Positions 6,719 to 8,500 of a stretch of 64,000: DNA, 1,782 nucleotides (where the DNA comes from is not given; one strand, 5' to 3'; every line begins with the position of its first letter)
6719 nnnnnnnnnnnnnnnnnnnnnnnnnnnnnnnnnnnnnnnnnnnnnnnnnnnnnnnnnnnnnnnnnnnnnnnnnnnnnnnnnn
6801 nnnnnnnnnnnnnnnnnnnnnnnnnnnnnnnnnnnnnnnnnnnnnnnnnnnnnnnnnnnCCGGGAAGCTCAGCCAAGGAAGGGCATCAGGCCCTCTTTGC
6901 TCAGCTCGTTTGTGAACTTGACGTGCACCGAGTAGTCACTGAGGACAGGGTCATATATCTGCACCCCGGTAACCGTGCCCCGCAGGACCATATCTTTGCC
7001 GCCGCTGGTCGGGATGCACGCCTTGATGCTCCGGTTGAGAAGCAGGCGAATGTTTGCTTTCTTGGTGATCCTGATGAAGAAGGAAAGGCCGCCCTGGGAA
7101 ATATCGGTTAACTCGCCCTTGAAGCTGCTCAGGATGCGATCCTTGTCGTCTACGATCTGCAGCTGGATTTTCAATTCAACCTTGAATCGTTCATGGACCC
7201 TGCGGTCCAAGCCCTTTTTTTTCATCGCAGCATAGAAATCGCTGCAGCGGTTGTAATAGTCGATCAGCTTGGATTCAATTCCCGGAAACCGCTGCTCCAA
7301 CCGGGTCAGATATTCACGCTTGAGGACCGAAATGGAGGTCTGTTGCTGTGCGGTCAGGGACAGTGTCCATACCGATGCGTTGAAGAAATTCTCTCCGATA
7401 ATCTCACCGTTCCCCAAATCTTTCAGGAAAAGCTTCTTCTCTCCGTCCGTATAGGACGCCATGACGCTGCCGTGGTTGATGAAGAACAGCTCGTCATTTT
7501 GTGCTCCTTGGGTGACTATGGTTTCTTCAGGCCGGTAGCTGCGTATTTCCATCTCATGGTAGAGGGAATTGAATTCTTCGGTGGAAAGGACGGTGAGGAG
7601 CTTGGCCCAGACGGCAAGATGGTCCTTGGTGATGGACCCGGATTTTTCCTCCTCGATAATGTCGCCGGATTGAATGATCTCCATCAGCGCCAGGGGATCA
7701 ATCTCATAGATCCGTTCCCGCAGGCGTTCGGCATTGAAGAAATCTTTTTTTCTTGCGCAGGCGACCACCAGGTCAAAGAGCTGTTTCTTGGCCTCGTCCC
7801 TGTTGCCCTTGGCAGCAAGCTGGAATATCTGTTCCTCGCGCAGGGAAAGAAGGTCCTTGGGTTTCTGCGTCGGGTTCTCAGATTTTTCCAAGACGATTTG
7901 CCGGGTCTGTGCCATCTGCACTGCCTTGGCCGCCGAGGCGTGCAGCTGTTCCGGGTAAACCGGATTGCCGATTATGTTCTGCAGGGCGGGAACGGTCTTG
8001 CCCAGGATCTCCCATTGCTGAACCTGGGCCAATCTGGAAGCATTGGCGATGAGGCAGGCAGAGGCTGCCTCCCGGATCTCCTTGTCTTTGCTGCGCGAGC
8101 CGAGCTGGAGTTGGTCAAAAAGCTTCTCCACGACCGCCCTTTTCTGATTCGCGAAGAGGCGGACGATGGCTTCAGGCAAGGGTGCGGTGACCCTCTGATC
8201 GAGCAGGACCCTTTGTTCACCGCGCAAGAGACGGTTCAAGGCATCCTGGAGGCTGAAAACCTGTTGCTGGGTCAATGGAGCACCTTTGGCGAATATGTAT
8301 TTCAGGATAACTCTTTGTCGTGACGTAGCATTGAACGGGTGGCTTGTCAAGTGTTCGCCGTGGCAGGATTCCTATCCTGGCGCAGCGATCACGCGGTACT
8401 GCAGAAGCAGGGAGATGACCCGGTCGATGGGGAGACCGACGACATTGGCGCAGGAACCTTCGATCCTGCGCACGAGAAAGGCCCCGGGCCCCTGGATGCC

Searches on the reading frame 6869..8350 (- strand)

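Call 6: search_protein_families(library=pfam, proteins=[window:6869-8350:-], max_evalue=0.1)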
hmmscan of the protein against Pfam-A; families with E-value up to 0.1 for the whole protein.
window:6869-8350:- (493 aa): 4 families
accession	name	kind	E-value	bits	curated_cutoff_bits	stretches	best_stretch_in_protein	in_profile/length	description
PF00027.35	cNMP_binding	-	1.3e-11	44.8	27.5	1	270-352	2-86/89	Cyclic nucleotide-binding domain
PF07238.19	PilZ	-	3.2e-06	27.9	22.5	1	382-484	1-89/102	PilZ domain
PF23030.1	SCAF11-like_C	-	0.065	14.1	27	0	195-276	7-87/95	SCAF11-like, C-terminal domain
PF07763.18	FEZ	-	0.078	13.1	28.1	0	170-290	75-205/240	FEZ-like protein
